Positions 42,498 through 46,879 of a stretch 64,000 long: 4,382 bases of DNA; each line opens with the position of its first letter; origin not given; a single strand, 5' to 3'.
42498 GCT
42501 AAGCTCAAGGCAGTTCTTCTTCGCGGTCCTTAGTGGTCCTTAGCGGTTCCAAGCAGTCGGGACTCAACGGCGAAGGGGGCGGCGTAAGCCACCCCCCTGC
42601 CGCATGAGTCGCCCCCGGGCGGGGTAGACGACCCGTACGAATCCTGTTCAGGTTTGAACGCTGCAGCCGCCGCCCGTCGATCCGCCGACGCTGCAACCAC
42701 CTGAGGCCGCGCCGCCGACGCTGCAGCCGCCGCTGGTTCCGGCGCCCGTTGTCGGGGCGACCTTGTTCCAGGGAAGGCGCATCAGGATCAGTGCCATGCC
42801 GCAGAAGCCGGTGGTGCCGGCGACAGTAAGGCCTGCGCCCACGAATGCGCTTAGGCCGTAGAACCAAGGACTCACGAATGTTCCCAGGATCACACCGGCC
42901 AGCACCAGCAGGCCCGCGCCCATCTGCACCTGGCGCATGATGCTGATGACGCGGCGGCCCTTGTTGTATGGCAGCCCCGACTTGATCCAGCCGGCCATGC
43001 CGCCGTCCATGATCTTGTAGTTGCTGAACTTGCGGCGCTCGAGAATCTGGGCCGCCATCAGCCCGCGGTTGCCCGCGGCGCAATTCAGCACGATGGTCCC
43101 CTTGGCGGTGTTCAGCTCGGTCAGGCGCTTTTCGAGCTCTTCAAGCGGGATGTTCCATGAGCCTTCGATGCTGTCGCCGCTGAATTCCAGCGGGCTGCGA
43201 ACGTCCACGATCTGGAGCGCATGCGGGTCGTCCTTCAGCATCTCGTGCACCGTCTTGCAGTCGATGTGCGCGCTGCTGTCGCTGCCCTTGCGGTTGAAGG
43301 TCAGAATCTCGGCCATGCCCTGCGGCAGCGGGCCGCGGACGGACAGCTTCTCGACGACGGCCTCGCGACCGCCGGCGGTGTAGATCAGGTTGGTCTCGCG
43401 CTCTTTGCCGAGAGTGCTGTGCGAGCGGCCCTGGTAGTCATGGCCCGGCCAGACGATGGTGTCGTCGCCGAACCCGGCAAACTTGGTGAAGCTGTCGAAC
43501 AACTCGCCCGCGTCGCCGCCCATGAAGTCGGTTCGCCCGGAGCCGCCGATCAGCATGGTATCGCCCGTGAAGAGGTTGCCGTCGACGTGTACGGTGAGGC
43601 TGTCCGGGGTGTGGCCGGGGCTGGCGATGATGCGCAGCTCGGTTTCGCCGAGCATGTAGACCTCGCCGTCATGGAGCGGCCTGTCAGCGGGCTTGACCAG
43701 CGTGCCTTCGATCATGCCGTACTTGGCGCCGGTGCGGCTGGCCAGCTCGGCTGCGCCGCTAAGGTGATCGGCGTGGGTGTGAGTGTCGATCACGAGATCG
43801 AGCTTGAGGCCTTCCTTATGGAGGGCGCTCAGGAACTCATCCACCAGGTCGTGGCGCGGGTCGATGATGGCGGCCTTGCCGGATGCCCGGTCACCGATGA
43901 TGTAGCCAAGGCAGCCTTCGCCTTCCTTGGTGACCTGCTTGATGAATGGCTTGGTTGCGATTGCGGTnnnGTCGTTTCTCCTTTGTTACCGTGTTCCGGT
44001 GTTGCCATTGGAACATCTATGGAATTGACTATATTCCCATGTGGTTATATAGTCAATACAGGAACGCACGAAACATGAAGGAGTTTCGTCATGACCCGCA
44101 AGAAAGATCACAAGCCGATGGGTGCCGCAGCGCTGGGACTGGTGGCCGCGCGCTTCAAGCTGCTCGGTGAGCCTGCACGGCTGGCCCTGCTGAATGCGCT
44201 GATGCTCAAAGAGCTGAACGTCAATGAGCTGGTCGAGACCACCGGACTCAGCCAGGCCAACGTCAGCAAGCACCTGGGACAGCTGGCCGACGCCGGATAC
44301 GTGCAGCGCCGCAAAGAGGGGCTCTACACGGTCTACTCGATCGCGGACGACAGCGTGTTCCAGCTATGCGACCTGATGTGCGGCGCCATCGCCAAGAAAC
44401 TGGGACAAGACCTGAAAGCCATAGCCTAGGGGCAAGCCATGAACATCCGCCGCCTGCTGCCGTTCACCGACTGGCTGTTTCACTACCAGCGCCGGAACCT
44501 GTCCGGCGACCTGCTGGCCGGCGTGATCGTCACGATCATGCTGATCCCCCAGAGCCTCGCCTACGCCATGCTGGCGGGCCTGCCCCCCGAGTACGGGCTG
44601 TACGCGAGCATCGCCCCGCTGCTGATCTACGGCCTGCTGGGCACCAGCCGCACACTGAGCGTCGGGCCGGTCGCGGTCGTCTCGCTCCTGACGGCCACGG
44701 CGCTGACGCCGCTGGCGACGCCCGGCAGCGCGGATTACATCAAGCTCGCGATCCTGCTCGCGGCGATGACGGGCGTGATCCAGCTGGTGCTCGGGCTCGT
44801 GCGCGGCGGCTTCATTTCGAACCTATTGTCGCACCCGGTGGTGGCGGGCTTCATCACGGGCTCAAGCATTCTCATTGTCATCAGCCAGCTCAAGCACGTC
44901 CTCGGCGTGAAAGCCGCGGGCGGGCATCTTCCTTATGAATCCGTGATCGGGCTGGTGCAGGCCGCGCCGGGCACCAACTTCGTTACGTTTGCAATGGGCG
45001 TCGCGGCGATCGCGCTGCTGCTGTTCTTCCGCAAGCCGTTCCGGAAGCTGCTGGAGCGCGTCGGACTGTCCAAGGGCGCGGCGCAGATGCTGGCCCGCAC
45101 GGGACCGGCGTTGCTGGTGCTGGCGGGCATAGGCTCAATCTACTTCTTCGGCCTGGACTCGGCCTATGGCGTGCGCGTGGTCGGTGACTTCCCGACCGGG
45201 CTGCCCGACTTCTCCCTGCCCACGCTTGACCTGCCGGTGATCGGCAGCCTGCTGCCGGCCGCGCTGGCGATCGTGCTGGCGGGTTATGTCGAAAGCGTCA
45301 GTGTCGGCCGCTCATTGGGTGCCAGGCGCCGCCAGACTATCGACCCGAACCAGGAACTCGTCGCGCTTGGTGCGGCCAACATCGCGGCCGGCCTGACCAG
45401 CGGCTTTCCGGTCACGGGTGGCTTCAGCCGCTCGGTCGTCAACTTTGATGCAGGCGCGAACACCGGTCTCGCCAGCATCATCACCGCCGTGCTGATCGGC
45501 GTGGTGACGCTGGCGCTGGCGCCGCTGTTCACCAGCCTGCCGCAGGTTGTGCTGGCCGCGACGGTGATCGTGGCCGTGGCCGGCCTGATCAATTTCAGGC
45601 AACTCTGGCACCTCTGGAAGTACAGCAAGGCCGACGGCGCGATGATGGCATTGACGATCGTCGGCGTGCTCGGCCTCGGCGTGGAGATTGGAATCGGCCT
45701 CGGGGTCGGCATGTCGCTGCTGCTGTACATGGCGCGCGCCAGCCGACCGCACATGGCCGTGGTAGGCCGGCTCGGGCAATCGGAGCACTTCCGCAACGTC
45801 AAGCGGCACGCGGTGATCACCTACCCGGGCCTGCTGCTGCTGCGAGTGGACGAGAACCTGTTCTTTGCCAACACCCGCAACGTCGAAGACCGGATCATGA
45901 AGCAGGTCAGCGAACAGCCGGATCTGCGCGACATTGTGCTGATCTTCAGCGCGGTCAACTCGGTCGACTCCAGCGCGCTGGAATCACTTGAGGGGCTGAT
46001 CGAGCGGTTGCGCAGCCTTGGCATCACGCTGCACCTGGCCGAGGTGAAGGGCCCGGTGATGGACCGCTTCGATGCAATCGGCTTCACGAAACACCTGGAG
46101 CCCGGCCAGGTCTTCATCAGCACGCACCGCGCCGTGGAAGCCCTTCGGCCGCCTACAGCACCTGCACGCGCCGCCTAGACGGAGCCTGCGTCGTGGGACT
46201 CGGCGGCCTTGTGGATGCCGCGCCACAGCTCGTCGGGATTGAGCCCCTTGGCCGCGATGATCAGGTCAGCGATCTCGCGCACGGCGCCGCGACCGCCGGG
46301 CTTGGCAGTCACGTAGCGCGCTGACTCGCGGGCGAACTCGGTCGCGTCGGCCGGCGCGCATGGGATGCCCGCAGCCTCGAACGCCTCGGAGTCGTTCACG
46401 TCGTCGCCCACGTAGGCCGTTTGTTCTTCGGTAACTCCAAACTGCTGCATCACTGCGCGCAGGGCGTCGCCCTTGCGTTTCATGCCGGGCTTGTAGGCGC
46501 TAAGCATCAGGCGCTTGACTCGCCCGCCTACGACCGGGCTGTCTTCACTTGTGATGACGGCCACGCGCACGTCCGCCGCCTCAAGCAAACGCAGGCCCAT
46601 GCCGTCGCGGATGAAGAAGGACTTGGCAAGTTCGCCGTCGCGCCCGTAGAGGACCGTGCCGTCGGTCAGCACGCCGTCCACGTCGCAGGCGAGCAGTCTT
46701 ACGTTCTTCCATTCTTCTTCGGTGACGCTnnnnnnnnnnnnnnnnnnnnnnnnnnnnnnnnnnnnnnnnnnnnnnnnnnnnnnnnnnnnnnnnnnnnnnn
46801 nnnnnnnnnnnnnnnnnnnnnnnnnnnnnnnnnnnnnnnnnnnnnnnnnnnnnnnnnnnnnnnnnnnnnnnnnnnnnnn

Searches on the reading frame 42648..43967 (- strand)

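Call 75: search_protein_families(library=pfam, proteins=[window:42648-43967:-], max_evalue=0.001)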
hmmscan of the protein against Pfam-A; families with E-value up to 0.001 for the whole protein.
window:42648-43967:- (439 aa): 4 families
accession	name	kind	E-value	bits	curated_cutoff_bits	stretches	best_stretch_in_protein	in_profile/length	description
PF00753.33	Lactamase_B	-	2.4e-15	57.4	22.7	1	23-176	10-196/196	Metallo-beta-lactamase superfamily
PF00581.25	Rhodanese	-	4.6e-15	56.4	22.2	1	239-329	4-101/102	Rhodanese-like domain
PF11127.14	YgaP-like_TM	-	3.4e-06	27.5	25.3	1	345-395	10-58/66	Inner membrane protein YgaP-like, transmembrane domain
PF12706.13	Lactamase_B_2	-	0.00058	19.9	27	0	35-81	5-56/200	Beta-lactamase superfamily domain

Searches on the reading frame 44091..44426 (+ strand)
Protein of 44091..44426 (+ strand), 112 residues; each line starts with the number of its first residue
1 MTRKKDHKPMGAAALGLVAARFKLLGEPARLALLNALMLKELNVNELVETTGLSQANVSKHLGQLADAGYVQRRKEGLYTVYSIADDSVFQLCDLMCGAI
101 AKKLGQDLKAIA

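Call 75: search_protein_families(library=pfam, proteins=[window:44091-44426:+], max_evalue=0.001)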
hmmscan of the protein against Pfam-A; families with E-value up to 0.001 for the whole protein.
window:44091-44426:+ (112 aa): 12 families
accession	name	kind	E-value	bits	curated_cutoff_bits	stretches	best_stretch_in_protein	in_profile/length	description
PF01022.26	HTH_5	-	1.1e-12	48.1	22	1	28-72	2-46/47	Bacterial regulatory protein, arsR family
PF12802.13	MarR_2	-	2.4e-09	37.7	27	1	28-75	5-54/61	MarR family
PF12840.13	HTH_20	-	3.2e-07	30.7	27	1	25-69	1-46/51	Helix-turn-helix domain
PF01978.25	TrmB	-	3.8e-07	30.3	25.6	1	37-85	18-65/68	Sugar-specific transcriptional regulator TrmB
PF13601.12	HTH_34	-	1.6e-06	28.6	27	1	30-76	2-49/80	Winged helix DNA-binding domain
PF25213.1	HVO_A0261_N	-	1.2e-05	25.5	35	1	24-80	7-62/86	HVO_A0261 N-terminal domain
PF09339.16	HTH_IclR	-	1.3e-05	25.3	22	1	41-74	18-51/52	IclR helix-turn-helix domain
PF13412.12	HTH_24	-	3.2e-05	23.8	21.9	1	41-72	17-48/48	Winged helix-turn-helix DNA-binding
PF24034.1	DUF7343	-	0.00016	21.9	27.6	1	46-77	23-54/62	Domain of unknown function (DUF7343)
PF01047.28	MarR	-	0.0002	21.6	24.6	1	41-75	17-51/59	MarR family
PF24038.1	DUF7347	-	0.00027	21.5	27.6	1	20-79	3-64/77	Domain of unknown function (DUF7347)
PF25212.1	HVO_A0114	-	0.00064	19.9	27.6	0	27-78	21-73/84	HVO_A0114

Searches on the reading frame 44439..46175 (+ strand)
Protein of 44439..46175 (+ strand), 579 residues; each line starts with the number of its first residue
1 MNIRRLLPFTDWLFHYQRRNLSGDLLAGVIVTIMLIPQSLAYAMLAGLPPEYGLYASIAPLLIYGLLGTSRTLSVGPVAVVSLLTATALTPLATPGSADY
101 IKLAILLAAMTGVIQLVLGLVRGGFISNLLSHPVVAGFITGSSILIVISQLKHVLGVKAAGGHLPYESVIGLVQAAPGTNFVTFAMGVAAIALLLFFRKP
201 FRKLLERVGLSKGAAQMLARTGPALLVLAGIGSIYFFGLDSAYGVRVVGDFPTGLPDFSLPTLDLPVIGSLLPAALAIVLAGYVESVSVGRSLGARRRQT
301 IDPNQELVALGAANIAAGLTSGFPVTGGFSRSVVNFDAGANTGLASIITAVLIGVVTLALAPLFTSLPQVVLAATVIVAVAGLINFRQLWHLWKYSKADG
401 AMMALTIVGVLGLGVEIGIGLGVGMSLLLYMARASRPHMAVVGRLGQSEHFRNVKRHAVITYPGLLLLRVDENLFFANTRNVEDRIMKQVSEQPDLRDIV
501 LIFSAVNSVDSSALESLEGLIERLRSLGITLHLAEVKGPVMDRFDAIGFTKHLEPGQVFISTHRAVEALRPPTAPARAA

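Call 75: search_protein_families(library=pfam, proteins=[window:44439-46175:+], max_evalue=0.001)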
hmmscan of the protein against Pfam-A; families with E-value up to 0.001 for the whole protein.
window:44439-46175:+ (579 aa): 2 families
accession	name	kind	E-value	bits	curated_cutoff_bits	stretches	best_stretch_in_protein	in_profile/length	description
PF00916.26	Sulfate_transp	-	6.9e-108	361.2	23.2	1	21-405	1-379/380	Sulfate permease family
PF01740.26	STAS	-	3.2e-17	62.6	22.6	1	460-557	5-98/106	STAS domain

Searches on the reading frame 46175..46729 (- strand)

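Call 75: search_protein_families(library=pfam, proteins=[window:46175-46729:-], max_evalue=0.001)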
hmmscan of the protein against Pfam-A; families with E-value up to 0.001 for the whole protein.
window:46175-46729:- (184 aa): 3 families
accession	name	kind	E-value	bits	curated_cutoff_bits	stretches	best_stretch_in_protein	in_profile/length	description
PF00702.32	Hydrolase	-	2.6e-10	41.4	26.4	1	46-121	107-191/191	haloacid dehalogenase-like hydrolase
PF08282.18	Hydrolase_3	-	3.9e-09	37.1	20.9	1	85-144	187-246/255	haloacid dehalogenase-like hydrolase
PF13419.12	HAD_2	-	1.9e-06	28.6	23.8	1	47-125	89-176/178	Haloacid dehalogenase-like hydrolase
